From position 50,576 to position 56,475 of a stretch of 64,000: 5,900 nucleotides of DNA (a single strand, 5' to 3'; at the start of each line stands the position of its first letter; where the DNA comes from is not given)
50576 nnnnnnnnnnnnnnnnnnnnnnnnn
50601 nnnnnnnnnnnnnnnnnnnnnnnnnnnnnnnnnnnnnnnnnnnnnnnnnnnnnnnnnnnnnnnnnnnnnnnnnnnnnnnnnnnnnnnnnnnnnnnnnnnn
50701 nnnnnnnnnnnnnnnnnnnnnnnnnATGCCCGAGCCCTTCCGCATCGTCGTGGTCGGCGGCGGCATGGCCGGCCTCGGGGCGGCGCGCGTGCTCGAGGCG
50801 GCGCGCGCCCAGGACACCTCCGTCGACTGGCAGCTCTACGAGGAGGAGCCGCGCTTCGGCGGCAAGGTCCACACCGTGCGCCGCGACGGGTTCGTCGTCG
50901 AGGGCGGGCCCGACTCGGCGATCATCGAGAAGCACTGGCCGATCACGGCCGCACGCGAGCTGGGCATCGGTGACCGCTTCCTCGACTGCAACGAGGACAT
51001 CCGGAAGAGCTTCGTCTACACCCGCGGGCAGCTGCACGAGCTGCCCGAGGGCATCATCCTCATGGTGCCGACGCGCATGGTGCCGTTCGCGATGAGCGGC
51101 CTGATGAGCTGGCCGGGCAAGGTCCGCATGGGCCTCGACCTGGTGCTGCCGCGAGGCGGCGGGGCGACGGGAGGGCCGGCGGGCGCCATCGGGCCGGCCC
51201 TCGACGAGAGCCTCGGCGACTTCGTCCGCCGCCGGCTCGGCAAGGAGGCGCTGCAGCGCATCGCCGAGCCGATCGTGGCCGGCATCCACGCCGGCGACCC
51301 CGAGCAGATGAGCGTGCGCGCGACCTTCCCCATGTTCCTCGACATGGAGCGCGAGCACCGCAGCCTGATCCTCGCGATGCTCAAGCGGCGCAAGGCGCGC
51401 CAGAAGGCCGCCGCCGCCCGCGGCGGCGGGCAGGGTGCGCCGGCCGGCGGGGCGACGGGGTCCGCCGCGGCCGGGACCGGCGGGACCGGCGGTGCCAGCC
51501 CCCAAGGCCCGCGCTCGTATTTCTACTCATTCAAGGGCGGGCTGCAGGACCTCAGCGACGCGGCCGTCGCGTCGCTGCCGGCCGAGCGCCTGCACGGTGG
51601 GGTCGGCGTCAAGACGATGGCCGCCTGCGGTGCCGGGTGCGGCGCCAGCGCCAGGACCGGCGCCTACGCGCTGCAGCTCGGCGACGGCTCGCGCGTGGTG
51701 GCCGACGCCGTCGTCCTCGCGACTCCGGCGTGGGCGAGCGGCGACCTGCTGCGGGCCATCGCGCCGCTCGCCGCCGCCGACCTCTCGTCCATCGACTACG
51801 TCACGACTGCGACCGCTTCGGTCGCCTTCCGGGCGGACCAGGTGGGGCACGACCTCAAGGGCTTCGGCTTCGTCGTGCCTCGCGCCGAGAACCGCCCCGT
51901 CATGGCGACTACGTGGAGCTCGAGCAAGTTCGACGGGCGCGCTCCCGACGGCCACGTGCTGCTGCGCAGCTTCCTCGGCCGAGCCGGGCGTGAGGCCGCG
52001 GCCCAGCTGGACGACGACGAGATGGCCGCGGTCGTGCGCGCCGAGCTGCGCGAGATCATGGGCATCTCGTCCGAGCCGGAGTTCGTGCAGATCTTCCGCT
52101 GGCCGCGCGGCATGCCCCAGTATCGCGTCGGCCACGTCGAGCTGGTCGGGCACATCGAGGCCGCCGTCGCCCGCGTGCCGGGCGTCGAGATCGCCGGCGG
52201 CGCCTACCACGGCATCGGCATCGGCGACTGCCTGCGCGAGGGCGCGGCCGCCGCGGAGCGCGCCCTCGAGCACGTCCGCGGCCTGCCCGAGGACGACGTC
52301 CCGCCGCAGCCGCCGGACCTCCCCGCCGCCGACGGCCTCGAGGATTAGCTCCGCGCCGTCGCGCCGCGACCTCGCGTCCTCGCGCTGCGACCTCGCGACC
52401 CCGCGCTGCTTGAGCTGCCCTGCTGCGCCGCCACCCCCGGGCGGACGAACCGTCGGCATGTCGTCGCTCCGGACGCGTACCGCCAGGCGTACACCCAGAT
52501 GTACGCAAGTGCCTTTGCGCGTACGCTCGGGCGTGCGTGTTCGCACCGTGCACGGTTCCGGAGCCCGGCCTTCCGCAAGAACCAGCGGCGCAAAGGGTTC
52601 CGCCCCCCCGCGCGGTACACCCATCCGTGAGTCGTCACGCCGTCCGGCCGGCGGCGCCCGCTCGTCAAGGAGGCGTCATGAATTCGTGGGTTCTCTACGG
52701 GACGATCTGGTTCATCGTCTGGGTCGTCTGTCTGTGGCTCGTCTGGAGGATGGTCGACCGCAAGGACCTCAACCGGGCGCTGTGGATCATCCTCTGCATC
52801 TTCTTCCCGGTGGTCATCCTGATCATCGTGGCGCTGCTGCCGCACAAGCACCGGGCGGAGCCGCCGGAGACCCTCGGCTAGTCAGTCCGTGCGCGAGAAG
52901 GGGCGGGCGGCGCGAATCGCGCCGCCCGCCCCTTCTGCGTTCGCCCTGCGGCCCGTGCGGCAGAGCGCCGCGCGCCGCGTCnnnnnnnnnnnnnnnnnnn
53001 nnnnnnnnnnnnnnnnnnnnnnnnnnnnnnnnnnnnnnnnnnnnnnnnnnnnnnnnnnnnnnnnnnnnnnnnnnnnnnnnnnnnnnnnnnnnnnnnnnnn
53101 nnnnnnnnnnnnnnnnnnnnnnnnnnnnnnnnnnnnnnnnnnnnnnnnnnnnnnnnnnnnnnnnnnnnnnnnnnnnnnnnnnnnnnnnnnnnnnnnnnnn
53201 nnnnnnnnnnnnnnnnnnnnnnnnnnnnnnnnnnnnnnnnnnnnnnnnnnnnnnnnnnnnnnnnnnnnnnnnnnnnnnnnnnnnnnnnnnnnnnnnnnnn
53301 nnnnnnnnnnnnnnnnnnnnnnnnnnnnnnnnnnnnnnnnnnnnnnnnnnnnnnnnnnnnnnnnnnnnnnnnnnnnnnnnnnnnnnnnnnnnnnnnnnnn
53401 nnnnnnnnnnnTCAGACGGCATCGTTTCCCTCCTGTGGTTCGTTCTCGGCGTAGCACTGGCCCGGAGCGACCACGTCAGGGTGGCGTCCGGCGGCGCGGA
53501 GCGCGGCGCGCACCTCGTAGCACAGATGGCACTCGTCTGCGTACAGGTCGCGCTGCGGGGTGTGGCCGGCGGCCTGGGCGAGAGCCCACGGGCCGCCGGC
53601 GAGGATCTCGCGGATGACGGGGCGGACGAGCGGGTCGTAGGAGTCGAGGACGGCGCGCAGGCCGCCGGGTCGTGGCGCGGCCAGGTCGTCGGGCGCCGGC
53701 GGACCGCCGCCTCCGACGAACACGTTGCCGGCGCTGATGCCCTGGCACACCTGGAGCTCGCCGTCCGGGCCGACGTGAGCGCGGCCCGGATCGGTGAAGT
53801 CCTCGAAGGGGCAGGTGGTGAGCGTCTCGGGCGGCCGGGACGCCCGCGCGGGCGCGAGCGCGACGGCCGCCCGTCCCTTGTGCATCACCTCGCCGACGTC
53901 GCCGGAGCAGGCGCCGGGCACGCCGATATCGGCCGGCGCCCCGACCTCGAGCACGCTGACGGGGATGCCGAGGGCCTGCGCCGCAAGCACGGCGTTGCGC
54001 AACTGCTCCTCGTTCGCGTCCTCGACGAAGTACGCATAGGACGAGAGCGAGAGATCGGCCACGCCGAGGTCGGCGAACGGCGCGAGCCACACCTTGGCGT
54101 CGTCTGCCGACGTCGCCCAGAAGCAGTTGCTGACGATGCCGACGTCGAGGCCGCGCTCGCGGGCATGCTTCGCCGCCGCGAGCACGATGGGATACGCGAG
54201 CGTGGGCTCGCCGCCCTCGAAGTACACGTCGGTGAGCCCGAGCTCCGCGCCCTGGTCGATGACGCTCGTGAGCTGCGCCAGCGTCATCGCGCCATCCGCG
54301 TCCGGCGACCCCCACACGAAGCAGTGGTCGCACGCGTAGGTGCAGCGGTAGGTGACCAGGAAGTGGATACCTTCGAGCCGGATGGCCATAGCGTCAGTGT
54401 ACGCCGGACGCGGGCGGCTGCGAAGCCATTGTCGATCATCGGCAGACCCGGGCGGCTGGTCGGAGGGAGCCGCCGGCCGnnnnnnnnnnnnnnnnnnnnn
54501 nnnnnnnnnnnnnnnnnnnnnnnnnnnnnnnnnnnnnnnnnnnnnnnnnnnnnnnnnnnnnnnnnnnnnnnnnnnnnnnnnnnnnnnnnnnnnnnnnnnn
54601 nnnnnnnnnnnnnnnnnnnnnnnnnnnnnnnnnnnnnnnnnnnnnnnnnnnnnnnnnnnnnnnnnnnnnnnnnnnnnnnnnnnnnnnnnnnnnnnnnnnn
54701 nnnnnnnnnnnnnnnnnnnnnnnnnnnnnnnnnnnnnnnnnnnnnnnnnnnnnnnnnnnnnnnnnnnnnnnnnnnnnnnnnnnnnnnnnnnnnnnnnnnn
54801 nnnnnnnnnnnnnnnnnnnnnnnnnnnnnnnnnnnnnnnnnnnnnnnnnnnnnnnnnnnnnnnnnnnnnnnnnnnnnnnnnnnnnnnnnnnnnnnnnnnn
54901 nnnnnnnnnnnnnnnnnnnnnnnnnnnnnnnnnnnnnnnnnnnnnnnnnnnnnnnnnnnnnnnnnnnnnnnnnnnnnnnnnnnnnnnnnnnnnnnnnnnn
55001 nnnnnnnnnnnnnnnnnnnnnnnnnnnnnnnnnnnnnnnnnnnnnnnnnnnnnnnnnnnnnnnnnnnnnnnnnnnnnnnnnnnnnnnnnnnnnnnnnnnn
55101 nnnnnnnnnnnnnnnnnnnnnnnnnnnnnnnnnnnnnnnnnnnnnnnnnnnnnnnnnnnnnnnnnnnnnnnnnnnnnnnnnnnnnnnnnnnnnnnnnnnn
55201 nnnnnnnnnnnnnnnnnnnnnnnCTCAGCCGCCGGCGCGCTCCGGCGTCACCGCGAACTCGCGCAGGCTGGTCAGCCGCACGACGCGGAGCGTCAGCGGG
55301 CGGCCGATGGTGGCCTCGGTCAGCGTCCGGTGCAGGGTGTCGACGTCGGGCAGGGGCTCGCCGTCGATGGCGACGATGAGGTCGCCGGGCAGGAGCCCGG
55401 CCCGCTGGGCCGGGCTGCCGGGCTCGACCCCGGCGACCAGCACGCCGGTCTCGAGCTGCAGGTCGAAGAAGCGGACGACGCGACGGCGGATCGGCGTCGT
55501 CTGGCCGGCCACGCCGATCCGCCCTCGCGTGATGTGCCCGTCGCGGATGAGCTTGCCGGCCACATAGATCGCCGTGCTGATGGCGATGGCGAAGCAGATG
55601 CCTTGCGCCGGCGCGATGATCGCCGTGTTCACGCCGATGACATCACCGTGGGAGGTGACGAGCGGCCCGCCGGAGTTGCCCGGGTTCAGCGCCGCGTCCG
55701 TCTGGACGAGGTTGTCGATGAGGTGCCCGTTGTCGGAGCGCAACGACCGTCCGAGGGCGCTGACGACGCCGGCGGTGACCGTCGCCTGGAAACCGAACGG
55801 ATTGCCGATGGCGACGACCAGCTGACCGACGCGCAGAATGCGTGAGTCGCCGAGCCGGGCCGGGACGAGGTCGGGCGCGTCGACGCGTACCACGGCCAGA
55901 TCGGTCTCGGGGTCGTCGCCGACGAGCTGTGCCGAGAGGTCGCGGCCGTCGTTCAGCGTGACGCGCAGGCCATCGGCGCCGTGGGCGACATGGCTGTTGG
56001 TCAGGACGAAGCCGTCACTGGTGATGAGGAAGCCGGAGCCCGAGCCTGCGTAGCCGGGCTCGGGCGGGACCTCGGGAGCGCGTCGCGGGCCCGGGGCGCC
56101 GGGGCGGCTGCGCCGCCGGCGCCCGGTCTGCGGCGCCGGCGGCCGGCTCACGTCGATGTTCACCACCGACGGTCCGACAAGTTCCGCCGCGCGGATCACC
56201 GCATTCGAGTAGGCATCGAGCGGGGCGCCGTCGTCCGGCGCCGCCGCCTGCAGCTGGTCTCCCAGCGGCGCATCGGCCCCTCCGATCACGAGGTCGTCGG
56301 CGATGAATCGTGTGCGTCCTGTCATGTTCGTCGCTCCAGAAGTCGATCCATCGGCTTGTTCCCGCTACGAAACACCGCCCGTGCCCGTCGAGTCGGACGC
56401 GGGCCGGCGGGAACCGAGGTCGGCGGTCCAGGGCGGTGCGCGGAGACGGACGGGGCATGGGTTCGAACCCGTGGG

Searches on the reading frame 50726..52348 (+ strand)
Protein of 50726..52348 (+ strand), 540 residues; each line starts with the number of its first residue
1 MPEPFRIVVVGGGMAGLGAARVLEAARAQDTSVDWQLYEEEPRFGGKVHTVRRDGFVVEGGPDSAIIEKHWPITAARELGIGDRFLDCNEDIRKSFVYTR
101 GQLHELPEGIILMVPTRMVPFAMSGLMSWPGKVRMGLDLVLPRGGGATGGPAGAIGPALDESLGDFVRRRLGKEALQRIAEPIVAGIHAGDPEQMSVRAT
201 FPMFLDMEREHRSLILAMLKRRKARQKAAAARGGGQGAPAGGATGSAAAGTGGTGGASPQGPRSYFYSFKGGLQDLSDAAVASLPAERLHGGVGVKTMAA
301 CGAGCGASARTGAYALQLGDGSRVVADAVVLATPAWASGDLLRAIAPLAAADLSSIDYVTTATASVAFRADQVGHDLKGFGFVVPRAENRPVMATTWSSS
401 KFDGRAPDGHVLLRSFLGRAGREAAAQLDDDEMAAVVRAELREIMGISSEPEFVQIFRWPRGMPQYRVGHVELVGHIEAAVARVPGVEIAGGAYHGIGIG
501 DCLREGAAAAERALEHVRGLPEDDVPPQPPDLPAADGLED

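Call 32: search_protein_families(library=ncbifam, proteins=[window:50726-52348:+], max_evalue=1e-10)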
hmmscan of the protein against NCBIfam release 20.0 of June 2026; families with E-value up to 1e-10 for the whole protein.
window:50726-52348:+ (540 aa): 5 families
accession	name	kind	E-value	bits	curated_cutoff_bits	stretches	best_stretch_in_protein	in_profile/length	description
NF008845.0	PRK11883.1-5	equivalog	1.4e-109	366.5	560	2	6-230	6-218/468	protoporphyrinogen oxidase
TIGR00562.1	proto_IX_ox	equivalog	1.3e-83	281.2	97.85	1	7-516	5-467/470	protoporphyrinogen oxidase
NF008841.0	PRK11883.1-1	equivalog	2.2e-55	188.4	517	1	5-517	4-451/453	protoporphyrinogen oxidase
NF009081.0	PRK12416.1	equivalog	1.6e-48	165.8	702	2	7-228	4-213/466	protoporphyrinogen oxidase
NF008843.0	PRK11883.1-3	equivalog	2.2e-16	60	406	0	6-106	3-102/424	protoporphyrinogen oxidase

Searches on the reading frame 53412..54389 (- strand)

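Call 32: search_protein_families(library=ncbifam, proteins=[window:53412-54389:-], max_evalue=1e-10)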
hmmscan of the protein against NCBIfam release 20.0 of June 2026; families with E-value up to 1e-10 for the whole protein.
window:53412-54389:- (325 aa): 1 family
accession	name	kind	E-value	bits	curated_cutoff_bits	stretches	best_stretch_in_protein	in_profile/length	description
TIGR04078.1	rSAM_yydG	equivalog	2.3e-12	47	300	1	13-139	8-135/309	YydG family radical SAM peptide epimerase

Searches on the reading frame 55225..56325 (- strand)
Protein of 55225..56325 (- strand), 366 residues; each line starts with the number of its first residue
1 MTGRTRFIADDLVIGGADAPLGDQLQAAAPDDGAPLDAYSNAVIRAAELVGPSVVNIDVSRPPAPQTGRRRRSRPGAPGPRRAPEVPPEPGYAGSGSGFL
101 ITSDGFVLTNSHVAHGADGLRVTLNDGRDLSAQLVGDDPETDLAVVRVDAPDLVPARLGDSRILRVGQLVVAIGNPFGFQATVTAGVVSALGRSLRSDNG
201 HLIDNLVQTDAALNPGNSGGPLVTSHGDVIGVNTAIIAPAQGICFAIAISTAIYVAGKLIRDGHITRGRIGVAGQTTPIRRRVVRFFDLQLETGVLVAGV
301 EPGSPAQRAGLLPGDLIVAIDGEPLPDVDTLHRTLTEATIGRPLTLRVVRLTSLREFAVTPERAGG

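Call 32: search_protein_families(library=ncbifam, proteins=[window:55225-56325:-], max_evalue=1e-10)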
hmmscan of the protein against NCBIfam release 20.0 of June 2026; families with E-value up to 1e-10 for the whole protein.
window:55225-56325:- (366 aa): 12 families
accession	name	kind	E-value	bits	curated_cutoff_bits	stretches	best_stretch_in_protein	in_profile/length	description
TIGR02037.1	degP_htrA_DO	subfamily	1.2e-90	304.5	416.2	1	45-359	5-325/434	Do family serine endopeptidase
NF041521.1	HhoA_HhoB_HtrA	equivalog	2.2e-81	273.8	450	1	42-362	2-332/335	HhoA/HhoB/HtrA family serine endopeptidase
NF047968.1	SerProtHtrA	equivalog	2.3e-70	237.8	470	1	93-352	86-348/357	serine protease HtrA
TIGR02038.1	protease_degS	equivalog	4.5e-64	216.8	422.95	1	94-360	78-345/351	outer membrane-stress sensor serine endopeptidase DegS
NF007526.1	PRK10139.1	equivalog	1.1e-62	212.2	756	1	89-360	86-358/456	serine endoprotease DegQ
NF008189.1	PRK10942.1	equivalog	1.2e-57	195.5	720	1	92-352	111-372/477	serine endoprotease DegP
NF008147.1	PRK10898.1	equivalog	1e-55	189.3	408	1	96-350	80-336/352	outer membrane-stress sensor serine endopeptidase DegS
NF050055.1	SerProtHtrAMycob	equivalog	8.4e-53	180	800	1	95-362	228-499/502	serine protease HtrA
NF040960.1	MamE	equivalog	2.5e-47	161.8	800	1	91-248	119-282/659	magnetosome formation protease MamE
NF053637.1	SerProtHtrAspr2045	equivalog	5.2e-38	131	650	1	94-350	103-375/394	serine protease HtrA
NF033740.0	MarP_fam_protase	equivalog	7e-21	74.7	250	1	94-246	211-364/390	MarP family serine protease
NF040961.1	MamO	equivalog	8.7e-18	64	800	1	95-241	99-248/648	magnetosome protein MamO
